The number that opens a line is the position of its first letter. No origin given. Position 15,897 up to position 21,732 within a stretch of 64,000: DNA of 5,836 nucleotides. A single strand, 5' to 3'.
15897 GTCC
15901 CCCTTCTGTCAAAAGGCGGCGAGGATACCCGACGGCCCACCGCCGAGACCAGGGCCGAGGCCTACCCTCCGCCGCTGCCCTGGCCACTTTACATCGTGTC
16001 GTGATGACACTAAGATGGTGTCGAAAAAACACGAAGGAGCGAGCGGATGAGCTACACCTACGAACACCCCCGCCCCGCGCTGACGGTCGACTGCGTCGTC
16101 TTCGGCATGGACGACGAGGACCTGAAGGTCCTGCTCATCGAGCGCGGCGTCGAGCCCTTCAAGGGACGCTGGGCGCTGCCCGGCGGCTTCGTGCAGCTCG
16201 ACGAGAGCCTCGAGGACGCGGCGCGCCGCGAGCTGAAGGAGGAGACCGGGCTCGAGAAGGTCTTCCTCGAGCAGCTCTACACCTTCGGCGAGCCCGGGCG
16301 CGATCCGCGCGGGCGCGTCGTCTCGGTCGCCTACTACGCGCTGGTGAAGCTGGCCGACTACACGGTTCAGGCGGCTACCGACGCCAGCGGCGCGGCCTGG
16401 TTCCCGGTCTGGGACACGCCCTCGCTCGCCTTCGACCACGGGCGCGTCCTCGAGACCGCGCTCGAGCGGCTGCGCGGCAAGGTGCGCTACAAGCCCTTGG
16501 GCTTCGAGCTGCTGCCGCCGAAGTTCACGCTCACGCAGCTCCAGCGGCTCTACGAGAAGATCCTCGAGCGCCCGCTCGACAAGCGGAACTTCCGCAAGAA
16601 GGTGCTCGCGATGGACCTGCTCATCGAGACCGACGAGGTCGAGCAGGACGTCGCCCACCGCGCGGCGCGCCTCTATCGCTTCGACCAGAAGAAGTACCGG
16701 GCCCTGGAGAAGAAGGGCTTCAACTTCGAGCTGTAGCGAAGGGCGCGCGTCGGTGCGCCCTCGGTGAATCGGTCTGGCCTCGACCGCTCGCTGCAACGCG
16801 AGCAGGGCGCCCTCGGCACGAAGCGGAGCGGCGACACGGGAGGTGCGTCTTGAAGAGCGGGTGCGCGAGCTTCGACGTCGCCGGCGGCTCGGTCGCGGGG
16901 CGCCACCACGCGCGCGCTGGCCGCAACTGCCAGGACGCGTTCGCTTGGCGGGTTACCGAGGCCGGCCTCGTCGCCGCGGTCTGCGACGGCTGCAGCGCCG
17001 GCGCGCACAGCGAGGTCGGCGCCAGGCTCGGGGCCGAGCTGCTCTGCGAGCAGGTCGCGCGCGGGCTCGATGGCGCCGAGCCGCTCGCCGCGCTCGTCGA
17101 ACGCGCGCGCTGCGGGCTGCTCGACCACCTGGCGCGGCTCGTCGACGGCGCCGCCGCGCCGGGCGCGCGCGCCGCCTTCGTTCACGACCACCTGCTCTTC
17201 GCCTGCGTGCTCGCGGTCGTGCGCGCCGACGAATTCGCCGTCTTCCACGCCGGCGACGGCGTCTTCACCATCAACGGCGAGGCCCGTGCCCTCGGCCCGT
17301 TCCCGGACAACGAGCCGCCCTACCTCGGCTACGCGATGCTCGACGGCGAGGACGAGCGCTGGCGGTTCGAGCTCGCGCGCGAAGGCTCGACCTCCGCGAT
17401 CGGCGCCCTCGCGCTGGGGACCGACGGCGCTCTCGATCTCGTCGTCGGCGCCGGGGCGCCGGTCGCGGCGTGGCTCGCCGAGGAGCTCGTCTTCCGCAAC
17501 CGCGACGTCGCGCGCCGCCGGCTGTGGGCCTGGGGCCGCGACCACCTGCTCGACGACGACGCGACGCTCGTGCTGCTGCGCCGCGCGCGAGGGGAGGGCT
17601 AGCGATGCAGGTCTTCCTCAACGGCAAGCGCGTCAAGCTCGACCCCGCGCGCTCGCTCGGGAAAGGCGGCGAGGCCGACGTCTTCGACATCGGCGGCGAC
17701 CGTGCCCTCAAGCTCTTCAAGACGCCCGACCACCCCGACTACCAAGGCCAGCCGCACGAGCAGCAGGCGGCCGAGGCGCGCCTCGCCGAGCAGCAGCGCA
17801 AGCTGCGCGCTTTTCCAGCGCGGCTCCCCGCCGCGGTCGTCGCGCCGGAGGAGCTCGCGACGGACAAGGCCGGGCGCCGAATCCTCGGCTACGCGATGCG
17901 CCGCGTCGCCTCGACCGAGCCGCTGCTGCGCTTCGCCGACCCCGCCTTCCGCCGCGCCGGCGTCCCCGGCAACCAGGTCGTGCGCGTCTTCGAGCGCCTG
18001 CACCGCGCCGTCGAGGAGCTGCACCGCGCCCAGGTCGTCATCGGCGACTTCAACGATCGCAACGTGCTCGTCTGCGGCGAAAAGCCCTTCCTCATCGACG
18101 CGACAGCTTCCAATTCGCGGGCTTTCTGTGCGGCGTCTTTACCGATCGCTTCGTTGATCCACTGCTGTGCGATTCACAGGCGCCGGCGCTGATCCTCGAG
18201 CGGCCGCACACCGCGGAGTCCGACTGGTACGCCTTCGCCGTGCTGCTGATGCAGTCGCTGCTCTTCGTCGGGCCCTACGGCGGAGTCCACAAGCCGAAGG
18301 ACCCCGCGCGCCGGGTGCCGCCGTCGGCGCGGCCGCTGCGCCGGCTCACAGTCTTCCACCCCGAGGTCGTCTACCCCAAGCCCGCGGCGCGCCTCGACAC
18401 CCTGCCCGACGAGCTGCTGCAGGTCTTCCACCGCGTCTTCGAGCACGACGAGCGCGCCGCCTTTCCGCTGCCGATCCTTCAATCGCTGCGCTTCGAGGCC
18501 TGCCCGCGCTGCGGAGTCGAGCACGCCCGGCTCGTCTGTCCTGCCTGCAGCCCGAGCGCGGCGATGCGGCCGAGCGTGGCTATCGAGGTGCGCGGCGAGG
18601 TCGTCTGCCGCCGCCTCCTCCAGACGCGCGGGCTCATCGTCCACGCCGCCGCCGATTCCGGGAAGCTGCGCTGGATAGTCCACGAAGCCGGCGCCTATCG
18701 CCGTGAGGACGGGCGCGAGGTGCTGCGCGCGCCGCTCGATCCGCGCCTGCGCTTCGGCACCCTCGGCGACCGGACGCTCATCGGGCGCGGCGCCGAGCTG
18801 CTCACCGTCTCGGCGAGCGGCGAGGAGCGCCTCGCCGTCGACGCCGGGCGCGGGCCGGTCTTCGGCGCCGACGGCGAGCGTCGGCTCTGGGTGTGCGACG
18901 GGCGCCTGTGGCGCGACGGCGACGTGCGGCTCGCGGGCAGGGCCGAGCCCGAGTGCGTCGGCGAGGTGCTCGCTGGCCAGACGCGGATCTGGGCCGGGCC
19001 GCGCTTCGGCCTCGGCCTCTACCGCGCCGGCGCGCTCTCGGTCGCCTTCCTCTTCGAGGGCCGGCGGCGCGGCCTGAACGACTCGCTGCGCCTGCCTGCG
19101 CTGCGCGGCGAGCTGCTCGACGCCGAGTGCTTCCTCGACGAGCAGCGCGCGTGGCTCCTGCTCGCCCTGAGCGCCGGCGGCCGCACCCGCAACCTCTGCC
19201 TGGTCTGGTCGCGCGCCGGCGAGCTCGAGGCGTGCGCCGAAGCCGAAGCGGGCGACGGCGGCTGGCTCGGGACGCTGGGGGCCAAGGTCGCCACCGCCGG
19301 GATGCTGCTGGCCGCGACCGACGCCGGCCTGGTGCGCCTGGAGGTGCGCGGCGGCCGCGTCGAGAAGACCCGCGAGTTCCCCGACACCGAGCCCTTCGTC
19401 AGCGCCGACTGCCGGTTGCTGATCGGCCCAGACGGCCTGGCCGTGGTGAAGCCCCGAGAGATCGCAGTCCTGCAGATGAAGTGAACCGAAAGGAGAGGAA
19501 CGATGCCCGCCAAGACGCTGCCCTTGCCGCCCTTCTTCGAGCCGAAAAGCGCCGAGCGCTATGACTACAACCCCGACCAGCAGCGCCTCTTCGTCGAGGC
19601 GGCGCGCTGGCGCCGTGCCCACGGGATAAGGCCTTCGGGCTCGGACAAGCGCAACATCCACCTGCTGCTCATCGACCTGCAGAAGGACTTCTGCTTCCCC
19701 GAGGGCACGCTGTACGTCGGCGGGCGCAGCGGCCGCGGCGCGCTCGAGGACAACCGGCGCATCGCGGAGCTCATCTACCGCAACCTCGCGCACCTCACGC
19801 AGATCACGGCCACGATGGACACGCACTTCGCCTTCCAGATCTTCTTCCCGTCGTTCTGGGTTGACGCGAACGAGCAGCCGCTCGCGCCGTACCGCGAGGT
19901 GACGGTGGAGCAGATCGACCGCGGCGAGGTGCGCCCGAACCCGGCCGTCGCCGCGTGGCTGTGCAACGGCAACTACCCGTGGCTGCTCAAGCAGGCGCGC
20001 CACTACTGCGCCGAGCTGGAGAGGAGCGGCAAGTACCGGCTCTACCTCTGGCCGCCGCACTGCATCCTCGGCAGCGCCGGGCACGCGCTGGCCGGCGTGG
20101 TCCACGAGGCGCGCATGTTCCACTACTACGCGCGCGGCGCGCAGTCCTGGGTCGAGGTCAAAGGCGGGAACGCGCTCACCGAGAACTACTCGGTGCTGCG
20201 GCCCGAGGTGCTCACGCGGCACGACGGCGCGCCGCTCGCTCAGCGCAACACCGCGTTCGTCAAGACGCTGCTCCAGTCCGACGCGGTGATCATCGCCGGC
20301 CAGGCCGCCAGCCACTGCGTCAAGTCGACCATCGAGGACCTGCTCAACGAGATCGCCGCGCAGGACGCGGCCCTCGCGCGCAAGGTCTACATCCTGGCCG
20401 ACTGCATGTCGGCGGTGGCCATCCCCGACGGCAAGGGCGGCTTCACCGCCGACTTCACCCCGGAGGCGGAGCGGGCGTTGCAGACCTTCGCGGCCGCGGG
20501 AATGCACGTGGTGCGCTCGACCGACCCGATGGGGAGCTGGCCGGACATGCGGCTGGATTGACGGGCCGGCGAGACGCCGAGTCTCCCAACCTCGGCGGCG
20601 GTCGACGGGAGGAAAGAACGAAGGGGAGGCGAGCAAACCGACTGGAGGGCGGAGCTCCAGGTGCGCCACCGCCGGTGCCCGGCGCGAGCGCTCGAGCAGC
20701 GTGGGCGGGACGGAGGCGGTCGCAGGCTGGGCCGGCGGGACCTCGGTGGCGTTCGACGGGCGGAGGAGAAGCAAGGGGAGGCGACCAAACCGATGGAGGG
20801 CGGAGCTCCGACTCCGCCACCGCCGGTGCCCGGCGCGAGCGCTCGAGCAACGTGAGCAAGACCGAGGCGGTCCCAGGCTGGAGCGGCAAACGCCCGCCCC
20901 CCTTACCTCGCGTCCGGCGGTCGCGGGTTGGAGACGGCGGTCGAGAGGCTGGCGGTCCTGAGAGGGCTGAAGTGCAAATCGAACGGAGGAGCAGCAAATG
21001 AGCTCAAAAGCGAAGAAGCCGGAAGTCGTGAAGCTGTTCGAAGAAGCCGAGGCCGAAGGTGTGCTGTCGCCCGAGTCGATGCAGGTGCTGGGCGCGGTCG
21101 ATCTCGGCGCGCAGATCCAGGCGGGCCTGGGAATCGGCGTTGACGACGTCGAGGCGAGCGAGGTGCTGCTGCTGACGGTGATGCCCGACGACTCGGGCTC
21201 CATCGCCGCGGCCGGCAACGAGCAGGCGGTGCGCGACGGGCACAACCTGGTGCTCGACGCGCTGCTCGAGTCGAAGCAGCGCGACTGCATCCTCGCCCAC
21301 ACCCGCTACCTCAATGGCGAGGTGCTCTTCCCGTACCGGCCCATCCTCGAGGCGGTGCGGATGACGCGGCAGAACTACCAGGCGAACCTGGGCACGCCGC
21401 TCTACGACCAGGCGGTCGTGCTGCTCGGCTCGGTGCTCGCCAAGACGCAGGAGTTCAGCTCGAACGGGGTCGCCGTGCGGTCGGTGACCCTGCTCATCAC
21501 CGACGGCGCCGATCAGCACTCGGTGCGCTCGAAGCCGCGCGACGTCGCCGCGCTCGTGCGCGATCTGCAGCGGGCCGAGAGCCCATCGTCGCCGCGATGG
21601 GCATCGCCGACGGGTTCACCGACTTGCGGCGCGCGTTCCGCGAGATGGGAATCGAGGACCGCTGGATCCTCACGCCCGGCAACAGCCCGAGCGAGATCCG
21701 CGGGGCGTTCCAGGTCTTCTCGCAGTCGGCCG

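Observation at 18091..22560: Four frameshifts concentrated in the kinase, vWA and ARH genes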

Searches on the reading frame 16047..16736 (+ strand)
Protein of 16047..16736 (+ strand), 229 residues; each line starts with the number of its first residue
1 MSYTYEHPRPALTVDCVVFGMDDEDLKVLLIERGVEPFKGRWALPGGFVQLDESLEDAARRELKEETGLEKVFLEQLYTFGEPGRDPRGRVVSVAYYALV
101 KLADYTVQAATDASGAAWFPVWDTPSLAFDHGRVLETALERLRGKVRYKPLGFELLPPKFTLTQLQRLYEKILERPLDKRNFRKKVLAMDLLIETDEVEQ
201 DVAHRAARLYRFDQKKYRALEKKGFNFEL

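Call 8: search_protein_families(library=pfam, max_evalue=0.01, proteins=[window:16047-16733:+])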
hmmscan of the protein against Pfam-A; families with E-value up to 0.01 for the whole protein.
seq(229 aa): 4 families
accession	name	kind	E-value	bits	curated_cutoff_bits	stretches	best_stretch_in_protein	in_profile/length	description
PF21906.2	NrtR_WHD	-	8.6e-30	103.1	27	1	152-212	1-61/61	NrtR DNA-binding winged helix domain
PF00293.34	NUDIX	-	1.5e-22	80.5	21.1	1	11-135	3-131/134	NUDIX domain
PF19368.5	AraR_C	-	1.4e-13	51.3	23.8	1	148-225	1-79/82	AraR C-terminal winged HTH domain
PF22327.2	Nudt16-like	-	0.0018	18.7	27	1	38-70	31-64/161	U8 snoRNA-decapping enzyme-like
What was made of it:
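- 16047..16736 (+): NrtR-like Nudix/winged-helix regulator. Intact. First gene of the conserved cassette. Pfam NUDIX + NrtR_WHD (call 8).
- On NrtR regulator: PF00293 and PF21906 (call 8).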

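Call 10: find_encoding_contigs(protein=window:16047-16736:+, flank=8000, max_places=10)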
Protein window:16047-16736:+ (229 aa): 5 contigs read that carry it; 5 places shown.
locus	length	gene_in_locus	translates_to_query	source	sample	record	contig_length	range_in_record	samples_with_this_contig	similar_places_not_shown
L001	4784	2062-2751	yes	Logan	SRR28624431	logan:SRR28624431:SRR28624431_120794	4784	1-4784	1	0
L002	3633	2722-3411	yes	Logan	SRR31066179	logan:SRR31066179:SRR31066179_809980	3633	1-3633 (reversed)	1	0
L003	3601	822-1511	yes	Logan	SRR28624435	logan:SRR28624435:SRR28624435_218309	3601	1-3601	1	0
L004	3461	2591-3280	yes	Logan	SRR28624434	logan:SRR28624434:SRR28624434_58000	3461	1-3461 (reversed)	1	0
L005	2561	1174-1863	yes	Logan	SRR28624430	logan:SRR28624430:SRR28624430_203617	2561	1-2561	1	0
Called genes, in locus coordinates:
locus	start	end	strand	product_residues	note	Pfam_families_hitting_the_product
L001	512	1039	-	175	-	-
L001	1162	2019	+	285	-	-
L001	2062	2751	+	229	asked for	PF00293:NUDIX, PF19368:WHD_AraR, PF21906:WHD_NrtR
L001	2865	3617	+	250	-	PF13672:PP2C_2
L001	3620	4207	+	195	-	-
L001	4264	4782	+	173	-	?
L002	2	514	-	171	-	?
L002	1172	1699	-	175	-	-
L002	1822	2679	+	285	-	-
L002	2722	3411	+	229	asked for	PF00293:NUDIX, PF19368:WHD_AraR, PF21906:WHD_NrtR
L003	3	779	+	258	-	?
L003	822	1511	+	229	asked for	PF00293:NUDIX, PF19368:WHD_AraR, PF21906:WHD_NrtR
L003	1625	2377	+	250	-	PF13672:PP2C_2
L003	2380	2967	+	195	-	-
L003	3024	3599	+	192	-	?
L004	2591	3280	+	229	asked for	PF00293:NUDIX, PF19368:WHD_AraR, PF21906:WHD_NrtR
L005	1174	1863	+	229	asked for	PF00293:NUDIX, PF19368:WHD_AraR, PF21906:WHD_NrtR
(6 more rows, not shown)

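Call 25: search_protein_families(library=padloc, max_evalue=0.01, proteins=[window:16047-16733:+])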
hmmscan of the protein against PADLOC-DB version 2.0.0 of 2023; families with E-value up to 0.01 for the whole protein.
seq(229 aa): 1 family
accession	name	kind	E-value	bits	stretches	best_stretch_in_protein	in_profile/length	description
PDLC04899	PDC-S07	-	3.7e-07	27.8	1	18-75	10-68/135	-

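Call 62: search_protein_families(library=ncbifam, max_evalue=0.001, proteins=[window:16047-16736:+])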
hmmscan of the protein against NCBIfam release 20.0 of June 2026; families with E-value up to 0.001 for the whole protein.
window:16047-16736:+ (229 aa): 21 families
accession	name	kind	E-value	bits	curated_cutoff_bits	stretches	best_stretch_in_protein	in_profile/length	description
NF050029.2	TransRepNtr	equivalog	8.8e-54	182.5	400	1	6-218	16-231/245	ADPR responsive transcriptional repressor NtrR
NF003788.0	PRK05379.1-5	equivalog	2e-16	60.2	354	1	13-131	215-340/351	bifunctional nicotinamide-nucleotide adenylyltransferase/Nudix hydroxylase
NF003786.0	PRK05379.1-2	equivalog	2.6e-16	59.7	397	1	12-123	219-334/354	bifunctional nicotinamide-nucleotide adenylyltransferase/Nudix hydroxylase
NF003787.0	PRK05379.1-4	equivalog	2.2e-14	53.2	449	1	11-123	208-323/346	bifunctional nicotinamide-nucleotide adenylyltransferase/Nudix hydroxylase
NF003790.0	PRK05379.2-2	equivalog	4.7e-14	52.2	403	1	8-129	214-340/354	bifunctional nicotinamide mononucleotide adenylyltransferase/ADP-ribose pyrophosphatase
NF003791.0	PRK05379.2-3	equivalog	1.3e-12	47.6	409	1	12-122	203-316/340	bifunctional nicotinamide-nucleotide adenylyltransferase/Nudix hydroxylase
NF003785.0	PRK05379.1-1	equivalog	2.3e-09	36.9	418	1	12-119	204-315/347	bifunctional nicotinamide-nucleotide adenylyltransferase/Nudix hydroxylase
NF006530.0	PRK08999.1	equivalog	9.3e-08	31.5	245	1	17-76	9-69/315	Nudix family hydrolase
NF012016.0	PRK15472.1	equivalog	7.9e-07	28.9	95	1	31-76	24-66/141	nucleoside triphosphatase NudI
NF001938.0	PRK00714.1-5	equivalog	1.4e-05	24.5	116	1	39-72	44-77/172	RNA pyrophosphohydrolase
NF008736.0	PRK11762.1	equivalog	1.5e-05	24.6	169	1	4-77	38-111/186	ADP compounds hydrolase NudE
NF011963.0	PRK15434.1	subfamily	3e-05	23.8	146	1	11-70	17-73/159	GDP-mannose mannosyl hydrolase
NF007834.0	PRK10546.1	equivalog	4.9e-05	23.2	156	1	19-71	8-61/135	pyrimidine (deoxy)nucleoside triphosphate diphosphatase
NF001299.0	PRK00241.1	equivalog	5.6e-05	22.7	158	1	16-128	137-242/263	NAD(+) diphosphatase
NF006961.0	PRK09438.1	equivalog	7.8e-05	22.2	103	1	23-71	17-63/151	dihydroneopterin triphosphate diphosphatase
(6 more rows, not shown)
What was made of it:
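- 16047..16736 (+): NCBIfam NtrR model scores 182 bits, below its equivalog cut-off of 400 (call 62).
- On NrtR regulator: The NCBIfam equivalog cut-off is not reached (call 62).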

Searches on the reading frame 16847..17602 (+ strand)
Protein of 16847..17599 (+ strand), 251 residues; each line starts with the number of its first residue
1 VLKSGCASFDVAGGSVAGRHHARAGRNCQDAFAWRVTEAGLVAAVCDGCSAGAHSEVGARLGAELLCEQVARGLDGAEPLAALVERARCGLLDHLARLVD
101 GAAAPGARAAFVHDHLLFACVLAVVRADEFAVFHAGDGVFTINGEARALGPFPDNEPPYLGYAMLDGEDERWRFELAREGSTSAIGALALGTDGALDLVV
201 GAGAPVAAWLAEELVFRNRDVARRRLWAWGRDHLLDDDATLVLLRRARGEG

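Call 8: search_protein_families(library=pfam, max_evalue=0.01, proteins=[window:16847-17599:+])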
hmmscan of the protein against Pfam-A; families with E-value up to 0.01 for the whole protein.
seq(251 aa): 1 family
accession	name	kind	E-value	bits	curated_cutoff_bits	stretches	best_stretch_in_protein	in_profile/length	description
PF13672.11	PP2C_2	-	7.3e-21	75.1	24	1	18-199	2-178/209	Protein phosphatase 2C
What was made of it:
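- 16850..17602 (+): PP2C_2 phosphatase. Intact. Pfam PF13672, E 7e-21 (call 8).
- On TerY-P triad: PF13672, E 7e-21 (call 8).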

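Call 25: search_protein_families(library=padloc, max_evalue=0.01, proteins=[window:16847-17599:+])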
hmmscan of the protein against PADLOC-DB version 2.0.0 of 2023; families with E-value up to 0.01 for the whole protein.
seq(251 aa): 0 families

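Call 62: search_protein_families(library=ncbifam, max_evalue=0.001, proteins=[window:16850-17602:+])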
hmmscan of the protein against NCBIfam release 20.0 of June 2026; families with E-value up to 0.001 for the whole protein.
window:16850-17602:+ (250 aa): 0 families

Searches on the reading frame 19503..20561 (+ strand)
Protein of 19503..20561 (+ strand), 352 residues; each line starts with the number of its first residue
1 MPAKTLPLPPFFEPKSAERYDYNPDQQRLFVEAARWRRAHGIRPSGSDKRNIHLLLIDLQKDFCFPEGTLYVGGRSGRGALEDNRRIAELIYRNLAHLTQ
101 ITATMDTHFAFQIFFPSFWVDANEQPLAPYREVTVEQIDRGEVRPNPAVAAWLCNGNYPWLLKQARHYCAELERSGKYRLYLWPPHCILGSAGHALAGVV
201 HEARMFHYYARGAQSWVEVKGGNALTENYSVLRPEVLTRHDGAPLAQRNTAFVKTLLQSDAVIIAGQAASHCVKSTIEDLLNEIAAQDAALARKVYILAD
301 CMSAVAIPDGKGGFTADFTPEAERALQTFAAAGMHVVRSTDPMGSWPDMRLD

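Call 8: search_protein_families(library=pfam, max_evalue=0.01, proteins=[window:19503-20558:+])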
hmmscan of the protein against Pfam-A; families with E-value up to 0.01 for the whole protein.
seq(352 aa): 1 family
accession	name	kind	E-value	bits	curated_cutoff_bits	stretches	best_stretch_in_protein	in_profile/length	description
PF00857.26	Isochorismatase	-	1.5e-05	25.6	27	0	248-305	100-151/175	Isochorismatase domain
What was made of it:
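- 19503..20561 (+): Nicotinamidase-like isochorismatase-family gene. Intact. Weak Pfam Isochorismatase hit (call 8).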

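Call 9: find_encoding_contigs(protein=window:19503-20561:+, flank=6000, max_places=10)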
Protein window:19503-20561:+ (352 aa): no gene with exactly this product is on record in the collection.

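Call 25: search_protein_families(library=padloc, max_evalue=0.01, proteins=[window:19503-20558:+])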
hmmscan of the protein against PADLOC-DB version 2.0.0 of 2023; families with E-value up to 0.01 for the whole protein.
seq(352 aa): 0 families

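Call 57: list_cluster_members(proteins=[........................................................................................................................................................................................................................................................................, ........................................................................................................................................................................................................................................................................, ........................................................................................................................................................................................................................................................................, window:19503-20561:+, window:19524-20561:+])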
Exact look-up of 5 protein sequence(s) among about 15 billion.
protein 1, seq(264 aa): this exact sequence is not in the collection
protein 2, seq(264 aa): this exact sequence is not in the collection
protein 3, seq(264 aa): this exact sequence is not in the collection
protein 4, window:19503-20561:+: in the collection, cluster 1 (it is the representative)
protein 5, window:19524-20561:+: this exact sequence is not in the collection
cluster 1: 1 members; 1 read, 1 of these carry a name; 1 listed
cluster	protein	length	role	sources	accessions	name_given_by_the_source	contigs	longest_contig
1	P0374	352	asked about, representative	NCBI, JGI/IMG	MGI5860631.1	MAG: nicotinamidase [Myxococcales bacterium] | nicotinamidase-related amidase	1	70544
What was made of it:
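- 19503..20561 (+): NCBI names it 'nicotinamidase', MGI5860631.1 (call 57).
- Tried and rejected: Exact look-ups of guessed repaired vWA sequences (H, P or R at the junction) were not in the collection (call 57).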

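Call 62: search_protein_families(library=ncbifam, max_evalue=0.001, proteins=[window:19503-20561:+])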
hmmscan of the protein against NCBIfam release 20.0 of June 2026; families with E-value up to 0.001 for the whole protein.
window:19503-20561:+ (352 aa): 1 family
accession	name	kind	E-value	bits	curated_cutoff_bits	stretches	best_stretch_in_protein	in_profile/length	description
NF008623.0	PRK11609.1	equivalog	4.1e-06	26.7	174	0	181-282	81-166/213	bifunctional nicotinamidase/pyrazinamidase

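Call 73: search_solved_structures(query=window:19503-20561:+, max_evalue=0.01)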
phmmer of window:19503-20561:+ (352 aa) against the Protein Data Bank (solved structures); distinct sequences matched with E-value up to 0.01: 1.
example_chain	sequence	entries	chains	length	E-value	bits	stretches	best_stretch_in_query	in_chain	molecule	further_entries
3r2j_A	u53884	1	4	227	0.0025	20.1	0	183-213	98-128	Alpha/beta-hydrolase-like protein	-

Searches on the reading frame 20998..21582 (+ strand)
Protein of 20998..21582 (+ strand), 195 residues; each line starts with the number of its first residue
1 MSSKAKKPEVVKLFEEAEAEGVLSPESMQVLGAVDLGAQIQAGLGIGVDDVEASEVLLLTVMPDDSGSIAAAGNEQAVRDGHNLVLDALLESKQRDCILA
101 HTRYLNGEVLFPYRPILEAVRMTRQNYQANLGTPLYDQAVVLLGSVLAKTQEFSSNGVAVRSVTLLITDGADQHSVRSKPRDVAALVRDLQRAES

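Call 84: predict_structure(protein=window:20998-21582:+)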
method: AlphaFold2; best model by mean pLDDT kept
length: 195 residues; sequences in the alignment: 1
mean_pLDDT: 38.2   pTM: 0.32
mean pLDDT of the five models: 38.2, 36.5, 34.3, 34.0, 31.2
residues with pLDDT >= 90: 0; 70-90: 0; 50-70: 26; < 50: 169
segments of 3 or more residues with pLDDT < 50: 1-128, 130-138, 156-179, 193-195
pLDDT, mean of each block of 10 residues (from residue 1): 35 43 35 31 29 29 27 36 39 31 30 37 44 46 52 47 39 39 52 46
secondary structure, 60 per line:
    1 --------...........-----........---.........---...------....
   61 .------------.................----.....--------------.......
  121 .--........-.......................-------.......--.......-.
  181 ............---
elements in order: H9-19 H25-32 H36-44 E57-61 H74-90 H95-99 H114-121 H124-131 H133-155 E163-169 E172-178 H180-192
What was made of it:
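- Tried and rejected: The single-sequence AlphaFold model was useless (pLDDT 38; call 84).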
